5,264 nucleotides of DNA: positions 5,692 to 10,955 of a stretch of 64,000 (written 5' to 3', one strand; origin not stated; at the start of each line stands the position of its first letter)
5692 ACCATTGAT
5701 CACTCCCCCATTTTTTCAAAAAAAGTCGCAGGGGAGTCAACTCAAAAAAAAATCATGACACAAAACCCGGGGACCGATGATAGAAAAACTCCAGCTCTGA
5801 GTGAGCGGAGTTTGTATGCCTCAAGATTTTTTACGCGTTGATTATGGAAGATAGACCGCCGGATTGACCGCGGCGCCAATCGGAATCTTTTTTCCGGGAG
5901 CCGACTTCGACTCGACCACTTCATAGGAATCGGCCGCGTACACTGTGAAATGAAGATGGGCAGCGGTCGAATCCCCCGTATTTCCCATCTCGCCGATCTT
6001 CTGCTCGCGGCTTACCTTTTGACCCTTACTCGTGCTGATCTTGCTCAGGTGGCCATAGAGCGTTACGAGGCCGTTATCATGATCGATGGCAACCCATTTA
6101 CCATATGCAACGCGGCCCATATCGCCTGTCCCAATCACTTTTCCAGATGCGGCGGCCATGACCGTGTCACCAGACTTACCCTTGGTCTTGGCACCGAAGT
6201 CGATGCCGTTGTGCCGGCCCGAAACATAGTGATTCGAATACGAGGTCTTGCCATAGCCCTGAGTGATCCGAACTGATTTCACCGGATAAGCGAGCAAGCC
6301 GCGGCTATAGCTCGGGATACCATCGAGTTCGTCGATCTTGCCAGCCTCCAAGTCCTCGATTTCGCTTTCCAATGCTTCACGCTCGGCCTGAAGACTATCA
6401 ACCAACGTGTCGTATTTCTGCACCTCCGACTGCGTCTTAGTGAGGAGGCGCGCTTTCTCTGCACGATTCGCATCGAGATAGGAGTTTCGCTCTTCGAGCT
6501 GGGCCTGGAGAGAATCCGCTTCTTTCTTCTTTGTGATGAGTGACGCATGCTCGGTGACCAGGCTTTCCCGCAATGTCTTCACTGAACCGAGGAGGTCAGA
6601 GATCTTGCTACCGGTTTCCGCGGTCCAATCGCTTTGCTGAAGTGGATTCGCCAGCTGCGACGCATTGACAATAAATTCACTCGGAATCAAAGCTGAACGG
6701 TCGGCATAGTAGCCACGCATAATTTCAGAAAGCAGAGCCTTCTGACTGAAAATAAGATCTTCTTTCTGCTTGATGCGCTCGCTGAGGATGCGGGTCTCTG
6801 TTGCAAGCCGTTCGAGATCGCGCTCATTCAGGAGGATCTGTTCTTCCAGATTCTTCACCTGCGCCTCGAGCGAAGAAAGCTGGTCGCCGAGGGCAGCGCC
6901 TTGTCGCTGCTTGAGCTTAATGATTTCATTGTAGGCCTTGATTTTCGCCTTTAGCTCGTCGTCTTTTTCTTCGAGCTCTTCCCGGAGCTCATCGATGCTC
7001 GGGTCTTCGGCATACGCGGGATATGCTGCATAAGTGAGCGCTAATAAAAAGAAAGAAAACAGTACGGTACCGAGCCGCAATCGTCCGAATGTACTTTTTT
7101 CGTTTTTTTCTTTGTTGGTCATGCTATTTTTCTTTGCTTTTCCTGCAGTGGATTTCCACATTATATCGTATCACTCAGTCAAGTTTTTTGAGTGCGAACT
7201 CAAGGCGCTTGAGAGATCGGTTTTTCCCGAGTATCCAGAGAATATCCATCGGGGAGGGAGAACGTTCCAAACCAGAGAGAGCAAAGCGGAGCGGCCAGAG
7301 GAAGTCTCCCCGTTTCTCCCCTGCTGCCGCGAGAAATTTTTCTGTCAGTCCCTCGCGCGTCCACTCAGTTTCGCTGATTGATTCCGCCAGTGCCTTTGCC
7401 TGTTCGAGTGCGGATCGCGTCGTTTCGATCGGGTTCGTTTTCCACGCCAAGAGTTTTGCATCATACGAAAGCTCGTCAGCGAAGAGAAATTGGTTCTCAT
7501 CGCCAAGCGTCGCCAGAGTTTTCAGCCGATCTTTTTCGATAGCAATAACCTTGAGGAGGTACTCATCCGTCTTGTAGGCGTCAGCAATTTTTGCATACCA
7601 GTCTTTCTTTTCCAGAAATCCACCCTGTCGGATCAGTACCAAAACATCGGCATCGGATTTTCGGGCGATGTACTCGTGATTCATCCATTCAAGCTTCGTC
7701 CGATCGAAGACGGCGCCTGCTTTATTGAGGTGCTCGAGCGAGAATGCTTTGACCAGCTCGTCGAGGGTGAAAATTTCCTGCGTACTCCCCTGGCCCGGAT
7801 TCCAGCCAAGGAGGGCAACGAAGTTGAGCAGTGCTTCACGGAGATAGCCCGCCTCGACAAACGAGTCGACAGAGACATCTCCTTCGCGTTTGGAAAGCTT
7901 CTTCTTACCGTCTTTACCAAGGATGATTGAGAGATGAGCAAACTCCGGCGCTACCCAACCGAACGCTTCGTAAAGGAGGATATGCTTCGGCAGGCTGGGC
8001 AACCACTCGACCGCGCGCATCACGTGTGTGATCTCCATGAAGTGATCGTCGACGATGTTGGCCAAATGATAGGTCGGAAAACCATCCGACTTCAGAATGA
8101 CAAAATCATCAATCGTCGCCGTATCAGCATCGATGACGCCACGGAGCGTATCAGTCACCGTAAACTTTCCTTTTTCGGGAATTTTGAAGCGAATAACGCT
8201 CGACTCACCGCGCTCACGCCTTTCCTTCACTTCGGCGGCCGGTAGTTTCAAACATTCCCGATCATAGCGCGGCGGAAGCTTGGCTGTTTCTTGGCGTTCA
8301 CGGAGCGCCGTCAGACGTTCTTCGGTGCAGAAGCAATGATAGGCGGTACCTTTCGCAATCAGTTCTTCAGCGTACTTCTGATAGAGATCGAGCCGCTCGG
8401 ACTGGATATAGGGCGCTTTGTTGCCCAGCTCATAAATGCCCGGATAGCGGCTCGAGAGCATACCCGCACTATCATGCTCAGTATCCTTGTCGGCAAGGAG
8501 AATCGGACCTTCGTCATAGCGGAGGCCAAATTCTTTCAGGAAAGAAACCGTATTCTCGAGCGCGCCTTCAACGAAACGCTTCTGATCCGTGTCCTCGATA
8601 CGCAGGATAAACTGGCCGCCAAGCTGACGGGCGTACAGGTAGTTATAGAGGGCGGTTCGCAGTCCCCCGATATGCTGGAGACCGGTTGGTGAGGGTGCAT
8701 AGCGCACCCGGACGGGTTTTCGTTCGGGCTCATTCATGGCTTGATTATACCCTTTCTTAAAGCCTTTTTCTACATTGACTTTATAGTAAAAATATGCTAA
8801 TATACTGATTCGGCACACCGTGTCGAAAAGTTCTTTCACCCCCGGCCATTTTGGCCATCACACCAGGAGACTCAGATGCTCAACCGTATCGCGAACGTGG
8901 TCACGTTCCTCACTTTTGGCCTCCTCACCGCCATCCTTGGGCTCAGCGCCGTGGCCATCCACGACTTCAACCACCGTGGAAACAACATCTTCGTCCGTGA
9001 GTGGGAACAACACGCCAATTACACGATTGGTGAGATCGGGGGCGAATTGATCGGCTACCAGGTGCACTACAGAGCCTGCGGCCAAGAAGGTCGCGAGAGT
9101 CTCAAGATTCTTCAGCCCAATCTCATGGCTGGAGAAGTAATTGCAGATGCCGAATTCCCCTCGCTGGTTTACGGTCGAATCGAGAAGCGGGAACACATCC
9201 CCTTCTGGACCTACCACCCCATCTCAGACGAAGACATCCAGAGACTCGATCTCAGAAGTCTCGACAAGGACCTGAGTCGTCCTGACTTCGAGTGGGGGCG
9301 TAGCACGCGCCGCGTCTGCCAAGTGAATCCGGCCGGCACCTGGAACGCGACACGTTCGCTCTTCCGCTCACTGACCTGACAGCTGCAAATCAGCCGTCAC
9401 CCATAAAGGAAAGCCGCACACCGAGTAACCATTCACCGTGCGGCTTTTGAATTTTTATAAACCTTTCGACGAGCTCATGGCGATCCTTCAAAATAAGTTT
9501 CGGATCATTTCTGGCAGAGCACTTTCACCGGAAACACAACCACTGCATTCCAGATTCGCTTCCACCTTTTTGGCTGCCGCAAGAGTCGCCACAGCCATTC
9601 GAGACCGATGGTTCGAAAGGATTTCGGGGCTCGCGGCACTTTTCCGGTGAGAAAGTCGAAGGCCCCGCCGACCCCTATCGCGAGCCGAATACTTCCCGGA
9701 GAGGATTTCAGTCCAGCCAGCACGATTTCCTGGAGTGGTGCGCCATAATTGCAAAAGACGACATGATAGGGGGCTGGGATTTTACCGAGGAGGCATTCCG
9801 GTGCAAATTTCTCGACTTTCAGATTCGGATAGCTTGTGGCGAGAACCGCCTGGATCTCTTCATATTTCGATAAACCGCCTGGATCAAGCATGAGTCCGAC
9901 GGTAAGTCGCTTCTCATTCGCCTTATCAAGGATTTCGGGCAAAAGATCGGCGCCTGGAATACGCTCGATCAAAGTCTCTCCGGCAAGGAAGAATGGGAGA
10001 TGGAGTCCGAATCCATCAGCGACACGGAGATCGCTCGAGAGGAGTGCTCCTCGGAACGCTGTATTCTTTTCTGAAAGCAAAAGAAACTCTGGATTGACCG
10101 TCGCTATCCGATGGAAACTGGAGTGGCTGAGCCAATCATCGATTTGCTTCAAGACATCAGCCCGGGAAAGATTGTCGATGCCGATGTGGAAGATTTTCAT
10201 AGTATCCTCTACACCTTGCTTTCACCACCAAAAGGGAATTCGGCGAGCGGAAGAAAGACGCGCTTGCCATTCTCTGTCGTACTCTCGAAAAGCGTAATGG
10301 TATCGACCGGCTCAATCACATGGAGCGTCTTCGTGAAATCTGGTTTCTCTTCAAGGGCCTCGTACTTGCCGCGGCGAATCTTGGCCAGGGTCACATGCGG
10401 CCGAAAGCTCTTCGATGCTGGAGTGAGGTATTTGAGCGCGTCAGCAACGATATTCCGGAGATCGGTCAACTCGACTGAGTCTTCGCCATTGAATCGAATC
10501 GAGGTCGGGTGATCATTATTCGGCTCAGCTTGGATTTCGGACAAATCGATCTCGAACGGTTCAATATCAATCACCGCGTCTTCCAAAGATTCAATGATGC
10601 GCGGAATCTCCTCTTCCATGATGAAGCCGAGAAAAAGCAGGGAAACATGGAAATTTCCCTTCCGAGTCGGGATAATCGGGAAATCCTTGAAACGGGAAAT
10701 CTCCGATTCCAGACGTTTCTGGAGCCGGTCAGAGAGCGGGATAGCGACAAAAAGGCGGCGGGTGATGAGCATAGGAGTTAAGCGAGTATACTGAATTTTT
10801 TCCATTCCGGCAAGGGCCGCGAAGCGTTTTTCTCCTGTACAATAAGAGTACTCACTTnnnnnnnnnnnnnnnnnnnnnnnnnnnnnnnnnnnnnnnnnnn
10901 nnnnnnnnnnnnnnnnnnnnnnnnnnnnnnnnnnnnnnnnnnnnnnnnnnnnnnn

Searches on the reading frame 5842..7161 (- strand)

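Call 8: search_protein_families(library=pfam, proteins=[window:5842-7161:-], max_evalue=0.001)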
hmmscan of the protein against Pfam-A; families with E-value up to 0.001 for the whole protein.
window:5842-7161:- (439 aa): 1 family
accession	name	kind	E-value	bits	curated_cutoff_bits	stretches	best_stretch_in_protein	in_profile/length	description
PF01551.29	Peptidase_M23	-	1.4e-26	92.9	28.7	1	316-410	2-90/96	Peptidase family M23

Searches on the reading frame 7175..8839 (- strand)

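Call 8: search_protein_families(library=pfam, proteins=[window:7175-8839:-], max_evalue=0.001)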
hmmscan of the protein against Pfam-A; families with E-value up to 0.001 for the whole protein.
window:7175-8839:- (554 aa): 2 families
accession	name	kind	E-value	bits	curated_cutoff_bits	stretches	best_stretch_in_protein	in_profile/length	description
PF00749.27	tRNA-synt_1c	-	8.1e-100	334.2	23.4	1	43-385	2-314/314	tRNA synthetases class I (E and Q), catalytic domain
PF19269.4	Anticodon_2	-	2.1e-23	83.7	23.6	1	421-549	10-140/141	Anticodon binding domain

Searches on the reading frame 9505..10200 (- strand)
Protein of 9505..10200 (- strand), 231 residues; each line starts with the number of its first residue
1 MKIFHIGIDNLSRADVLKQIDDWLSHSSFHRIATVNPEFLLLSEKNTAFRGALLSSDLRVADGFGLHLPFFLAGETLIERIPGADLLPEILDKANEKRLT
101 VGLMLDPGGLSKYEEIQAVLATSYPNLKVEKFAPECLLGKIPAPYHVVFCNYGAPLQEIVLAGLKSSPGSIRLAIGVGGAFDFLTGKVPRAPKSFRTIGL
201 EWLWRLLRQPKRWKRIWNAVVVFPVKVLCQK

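Call 8: search_protein_families(library=pfam, proteins=[window:9505-10200:-], max_evalue=0.001)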
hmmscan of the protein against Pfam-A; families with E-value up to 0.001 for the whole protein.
window:9505-10200:- (231 aa): 1 family
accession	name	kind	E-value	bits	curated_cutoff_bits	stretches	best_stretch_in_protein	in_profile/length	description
PF03808.19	Glyco_tran_WecG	-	5.6e-30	104.8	27.4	1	56-216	1-167/168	Glycosyl transferase WecG/TagA/CpsF family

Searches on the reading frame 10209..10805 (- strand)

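Call 9: search_protein_families(library=pfam, proteins=[window:10209-10805:-], max_evalue=0.001)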
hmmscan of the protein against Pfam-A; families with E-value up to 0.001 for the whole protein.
window:10209-10805:- (198 aa): 3 families
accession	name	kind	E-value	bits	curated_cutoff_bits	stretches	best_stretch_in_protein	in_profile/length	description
PF02834.22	LigT_PEase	-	9.4e-13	48.6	23.3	1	27-98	6-81/87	LigT like Phosphoesterase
PF13563.12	2_5_RNA_ligase2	-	4.7e-11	43.4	27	1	51-143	25-116/152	2'-5' RNA ligase superfamily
PF10469.15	AKAP7_NLS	-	4.4e-05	23.9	24.4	1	48-159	39-161/208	AKAP7 2'5' RNA ligase-like domain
